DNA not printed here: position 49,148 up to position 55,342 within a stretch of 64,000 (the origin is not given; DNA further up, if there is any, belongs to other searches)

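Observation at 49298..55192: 1964-aa secreted protein of about 50-60 tandem 32-residue repeats between the BY-kinase and the LCP ligase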

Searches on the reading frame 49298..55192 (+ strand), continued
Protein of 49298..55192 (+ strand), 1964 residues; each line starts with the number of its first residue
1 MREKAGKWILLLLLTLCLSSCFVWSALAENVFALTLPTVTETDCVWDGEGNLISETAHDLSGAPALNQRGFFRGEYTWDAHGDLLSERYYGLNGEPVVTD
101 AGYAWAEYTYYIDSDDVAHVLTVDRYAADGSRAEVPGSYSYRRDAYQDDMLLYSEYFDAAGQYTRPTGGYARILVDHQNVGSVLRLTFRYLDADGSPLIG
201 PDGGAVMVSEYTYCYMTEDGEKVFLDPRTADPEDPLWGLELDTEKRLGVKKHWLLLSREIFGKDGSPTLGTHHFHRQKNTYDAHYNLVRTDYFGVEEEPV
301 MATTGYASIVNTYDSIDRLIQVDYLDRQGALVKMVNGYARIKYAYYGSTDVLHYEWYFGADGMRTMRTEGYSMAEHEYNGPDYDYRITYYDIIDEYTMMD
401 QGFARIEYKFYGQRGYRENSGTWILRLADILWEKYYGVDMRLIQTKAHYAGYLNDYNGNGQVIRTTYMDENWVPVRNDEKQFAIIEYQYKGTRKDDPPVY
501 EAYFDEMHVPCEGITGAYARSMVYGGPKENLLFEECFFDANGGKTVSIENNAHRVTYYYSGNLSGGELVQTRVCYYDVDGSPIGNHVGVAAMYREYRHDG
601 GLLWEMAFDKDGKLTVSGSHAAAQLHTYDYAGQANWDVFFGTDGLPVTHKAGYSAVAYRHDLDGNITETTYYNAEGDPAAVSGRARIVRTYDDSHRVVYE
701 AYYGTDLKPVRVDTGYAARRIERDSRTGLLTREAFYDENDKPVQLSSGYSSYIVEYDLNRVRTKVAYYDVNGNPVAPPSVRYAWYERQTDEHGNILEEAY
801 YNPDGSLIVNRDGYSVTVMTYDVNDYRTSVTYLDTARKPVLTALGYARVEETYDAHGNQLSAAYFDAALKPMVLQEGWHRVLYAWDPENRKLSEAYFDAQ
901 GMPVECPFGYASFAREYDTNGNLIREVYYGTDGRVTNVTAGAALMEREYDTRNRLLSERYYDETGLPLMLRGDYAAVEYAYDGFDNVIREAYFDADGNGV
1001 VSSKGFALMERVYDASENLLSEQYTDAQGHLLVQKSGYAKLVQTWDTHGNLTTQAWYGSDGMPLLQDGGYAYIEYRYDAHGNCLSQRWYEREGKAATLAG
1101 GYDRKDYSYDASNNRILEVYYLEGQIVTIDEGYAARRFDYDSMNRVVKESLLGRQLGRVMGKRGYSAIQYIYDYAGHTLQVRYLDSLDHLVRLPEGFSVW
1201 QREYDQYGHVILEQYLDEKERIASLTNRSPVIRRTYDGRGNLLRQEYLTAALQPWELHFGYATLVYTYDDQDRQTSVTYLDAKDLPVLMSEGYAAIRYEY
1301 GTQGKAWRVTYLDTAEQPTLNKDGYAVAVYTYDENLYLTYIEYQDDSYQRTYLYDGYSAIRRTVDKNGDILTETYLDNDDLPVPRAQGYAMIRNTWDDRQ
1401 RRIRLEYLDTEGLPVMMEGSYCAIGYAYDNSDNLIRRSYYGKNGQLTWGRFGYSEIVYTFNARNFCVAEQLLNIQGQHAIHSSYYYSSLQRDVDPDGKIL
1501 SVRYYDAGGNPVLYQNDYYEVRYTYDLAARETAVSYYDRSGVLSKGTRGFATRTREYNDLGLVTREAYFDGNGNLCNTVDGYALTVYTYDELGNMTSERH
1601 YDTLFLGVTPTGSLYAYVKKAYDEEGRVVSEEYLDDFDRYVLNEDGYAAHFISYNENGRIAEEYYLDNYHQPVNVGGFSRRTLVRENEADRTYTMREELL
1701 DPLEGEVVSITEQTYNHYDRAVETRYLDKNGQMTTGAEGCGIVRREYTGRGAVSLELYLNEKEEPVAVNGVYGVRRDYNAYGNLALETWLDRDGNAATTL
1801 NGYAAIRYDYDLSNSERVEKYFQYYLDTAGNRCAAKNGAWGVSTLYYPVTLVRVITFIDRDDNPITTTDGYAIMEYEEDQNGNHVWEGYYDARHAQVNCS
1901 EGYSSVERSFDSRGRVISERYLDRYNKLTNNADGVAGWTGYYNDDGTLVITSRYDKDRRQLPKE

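Call 62: search_solved_structures(query=A8, max_evalue=10, show_alignments=0)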
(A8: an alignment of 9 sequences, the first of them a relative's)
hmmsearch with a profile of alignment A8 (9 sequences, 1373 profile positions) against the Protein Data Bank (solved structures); distinct sequences matched with E-value up to 10: 2.
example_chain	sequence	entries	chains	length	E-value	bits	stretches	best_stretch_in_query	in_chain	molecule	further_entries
7ru6_A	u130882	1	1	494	3.7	8.1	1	181-241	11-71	Serine incorporator 3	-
7rug_A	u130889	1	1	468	4.8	7.7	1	181-241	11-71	Serine incorporator 3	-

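Call 65: search_protein_families(library=pfam, proteins=[L004:7117-8466:+, L021:10001-11350:+, L021:13990-16278:+, L021:17804-19225:+, L004:8467-9300:+], max_evalue=10)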
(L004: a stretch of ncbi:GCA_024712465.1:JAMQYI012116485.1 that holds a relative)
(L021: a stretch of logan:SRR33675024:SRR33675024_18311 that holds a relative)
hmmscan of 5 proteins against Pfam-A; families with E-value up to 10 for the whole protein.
L004:7117-8466:+ (450 aa): 0 families

L021:10001-11350:+ (450 aa): 0 families

L021:13990-16278:+ (763 aa): 3 families
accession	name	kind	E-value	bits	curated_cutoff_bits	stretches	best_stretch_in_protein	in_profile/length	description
PF17487.7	Ribosomal_S12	-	0.02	16.1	27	1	315-356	3-44/87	Ribosomal protein S12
PF09323.15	DUF1980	-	0.07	14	25.9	1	462-504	5-47/110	DUF1980 N-terminal domain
PF21652.2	YDR124W_N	-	0.08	13.3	27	1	736-755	12-31/67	YDR124W, N-terminal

L021:17804-19225:+ (474 aa): 8 families
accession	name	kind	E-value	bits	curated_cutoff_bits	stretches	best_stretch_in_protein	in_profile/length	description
PF02706.20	Wzz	-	0.0034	18.1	25.5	1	7-42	1-35/91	Chain length determinant protein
PF25524.1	RSLD_CPSF6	-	0.027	15.1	27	1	175-222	37-83/96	CPSF6-like, RSLD domain, N-terminal region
PF05035.17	DGOK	-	0.17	11.3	25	0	319-352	191-224/281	2-keto-3-deoxy-galactonokinase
PF06897.17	DUF1269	-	0.2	12.4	26.9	1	380-457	22-99/100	Protein of unknown function (DUF1269)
PF07332.16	Phage_holin_3_6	-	0.21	12.1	28.4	1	287-319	33-66/116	Putative Actinobacterial Holin-X, holin superfamily III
PF11174.13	DUF2970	-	0.74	10.1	27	1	282-313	22-53/56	Protein of unknown function (DUF2970)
PF10960.13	Holin_BhlA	-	0.78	10.2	22.6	1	300-320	12-32/70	BhlA holin family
PF08349.16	DUF1722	-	6.4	7.5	22.5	1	204-274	11-80/117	Protein of unknown function (DUF1722)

L004:8467-9300:+ (278 aa): 1 family
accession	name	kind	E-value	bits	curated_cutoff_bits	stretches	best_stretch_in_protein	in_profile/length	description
PF12420.13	DUF3671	-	0.17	11.8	34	1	10-72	160-215/223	Fam-L, Fam-M like protein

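Call 67: search_protein_families(library=pfam, proteins=[L020:6373-9393:-, L020:13381-14667:-, L020:14726-17296:-, L020:17411-18646:-, L020:18342-19523:-, L020:19417-20925:-, L020:20996-22510:-, L020:3786-4937:-, L020:2086-3681:-, L020:9476-13477:+], max_evalue=0.00001)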
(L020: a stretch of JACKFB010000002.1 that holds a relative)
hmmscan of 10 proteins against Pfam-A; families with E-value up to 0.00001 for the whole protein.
L020:6373-9393:- (1006 aa): 5 families
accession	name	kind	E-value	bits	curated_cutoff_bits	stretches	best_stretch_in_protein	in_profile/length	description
PF00009.33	GTP_EFTU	-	1.6e-53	181.6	26.5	1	408-599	2-187/188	Elongation factor Tu GTP binding domain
PF21018.2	BipA_C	-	1.8e-41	140.8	23.8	1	888-996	1-109/110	TypA/BipA C-terminal domain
PF00679.30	EFG_C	-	2.6e-19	69.5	27.9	1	800-884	2-86/89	Elongation factor G C-terminus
PF03144.31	GTP_EFTU_D2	-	6.8e-14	52.5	30.3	1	623-693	1-73/73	Elongation factor Tu domain 2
PF22042.2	EF-G_D2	-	1.4e-11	44.8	27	1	616-693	11-82/84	Elongation factor G domain 2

L020:13381-14667:- (428 aa): 0 families

L020:14726-17296:- (856 aa): 6 families
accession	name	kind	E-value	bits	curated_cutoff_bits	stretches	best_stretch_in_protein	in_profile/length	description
PF02719.21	Polysacc_synt_2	-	5.7e-117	390.5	20.2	1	499-780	1-290/293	Polysaccharide biosynthesis protein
PF01370.27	Epimerase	-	1.2e-24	87.5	20.9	1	499-717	1-237/240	NAD dependent epimerase/dehydratase family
PF13727.12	CoA_binding_3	-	1.6e-13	51.5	25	1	323-452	52-173/175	CoA-binding domain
PF04321.23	RmlD_sub_bind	-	1.9e-13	50.6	27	1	498-624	2-103/287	RmlD substrate binding domain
PF16363.11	GDP_Man_Dehyd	-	6.9e-12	45.9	27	1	500-623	1-130/332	GDP-mannose 4,6 dehydratase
PF01073.25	3Beta_HSD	-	4.2e-09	36.3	22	1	500-629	1-123/280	3-beta hydroxysteroid dehydrogenase/isomerase family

L020:17411-18646:- (411 aa): 0 families

L020:18342-19523:- (393 aa): 0 families

L020:19417-20925:- (502 aa): 0 families

L020:20996-22510:- (504 aa): 0 families

L020:3786-4937:- (383 aa): 0 families

L020:2086-3681:- (531 aa): 3 families
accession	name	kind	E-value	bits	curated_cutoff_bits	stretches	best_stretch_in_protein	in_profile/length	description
PF00448.28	SRP54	-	1.8e-72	243.6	22.7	1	112-304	3-196/196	SRP54-type protein, GTPase domain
PF02978.25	SRP_SPB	-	9.7e-27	93.6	27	1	335-433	1-91/91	Signal peptide binding domain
PF02881.24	SRP54_N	-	2.3e-16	60.2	22.4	1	5-91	1-75/75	SRP54-type protein, helical bundle domain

L020:9476-13477:+ (1333 aa): 1 family
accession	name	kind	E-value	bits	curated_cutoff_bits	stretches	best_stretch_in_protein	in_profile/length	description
PF05593.20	RHS_repeat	-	9.1e-10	39.1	22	0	855-886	1-33/38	RHS Repeat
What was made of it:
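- Tried and rejected: The Myxococcota CapD adjacency could not be extended to a full polysaccharide cluster (call 67).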

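Call 77: list_cluster_members(proteins=[window:49298-55189:+, window:47748-49280:+, window:55210-56283:+])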
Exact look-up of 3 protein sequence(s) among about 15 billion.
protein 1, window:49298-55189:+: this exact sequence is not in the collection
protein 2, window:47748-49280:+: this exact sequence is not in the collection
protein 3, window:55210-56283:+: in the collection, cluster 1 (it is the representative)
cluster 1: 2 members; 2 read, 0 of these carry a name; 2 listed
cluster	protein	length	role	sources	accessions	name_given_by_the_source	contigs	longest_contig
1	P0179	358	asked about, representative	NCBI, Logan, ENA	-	-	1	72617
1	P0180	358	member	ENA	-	-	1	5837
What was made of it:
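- Tried and rejected: The exact-sequence look-up shows the protein is not in the 15-billion-protein collection under this start codon (call 77).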

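Call 79: find_encoding_contigs(protein=P0029, flank=10000, max_places=2)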
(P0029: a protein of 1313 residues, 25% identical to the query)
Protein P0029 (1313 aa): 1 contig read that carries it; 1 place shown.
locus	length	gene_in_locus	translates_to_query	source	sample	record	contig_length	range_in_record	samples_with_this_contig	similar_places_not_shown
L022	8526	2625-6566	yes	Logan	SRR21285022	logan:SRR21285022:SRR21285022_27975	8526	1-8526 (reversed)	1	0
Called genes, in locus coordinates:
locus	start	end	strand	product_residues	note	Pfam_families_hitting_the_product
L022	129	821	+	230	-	PF00300:His_Phos_1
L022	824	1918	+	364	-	PF09587:PGA_cap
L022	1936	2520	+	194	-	PF01694:Rhomboid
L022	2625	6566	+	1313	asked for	-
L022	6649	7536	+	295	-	PF01070:FMN_dh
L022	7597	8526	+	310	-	?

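Call 99: find_encoding_contigs(protein=P0005, flank=10000, max_places=1)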
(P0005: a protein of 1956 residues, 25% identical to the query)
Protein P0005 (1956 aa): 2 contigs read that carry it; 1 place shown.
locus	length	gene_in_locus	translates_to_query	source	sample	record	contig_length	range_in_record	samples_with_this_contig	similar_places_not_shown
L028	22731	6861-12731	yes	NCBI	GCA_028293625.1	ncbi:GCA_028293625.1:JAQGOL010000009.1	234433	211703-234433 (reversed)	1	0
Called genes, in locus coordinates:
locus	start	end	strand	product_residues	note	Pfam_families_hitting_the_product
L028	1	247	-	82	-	PF01797:Y1_Tnp (weak)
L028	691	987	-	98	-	-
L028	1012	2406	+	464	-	PF03098:An_peroxidase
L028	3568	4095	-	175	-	PF13340:DUF4096, PF01609:DDE_Tnp_1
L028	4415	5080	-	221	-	-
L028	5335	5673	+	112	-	PF03551:PadR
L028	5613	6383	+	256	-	-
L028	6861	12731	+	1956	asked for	PF08937:ThsB_TIR, PF13676:TIR_2, PF27244:GtfB_M (faint)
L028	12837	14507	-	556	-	-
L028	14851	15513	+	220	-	PF05708:Peptidase_C92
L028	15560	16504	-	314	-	PF13409:GST_N_2, PF13410:GST_C_2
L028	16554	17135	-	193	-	-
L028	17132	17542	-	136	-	-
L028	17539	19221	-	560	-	PF12158:DUF3592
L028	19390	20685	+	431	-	PF00571:CBS (faint), PF00512:HisKA, PF02518:HATPase_c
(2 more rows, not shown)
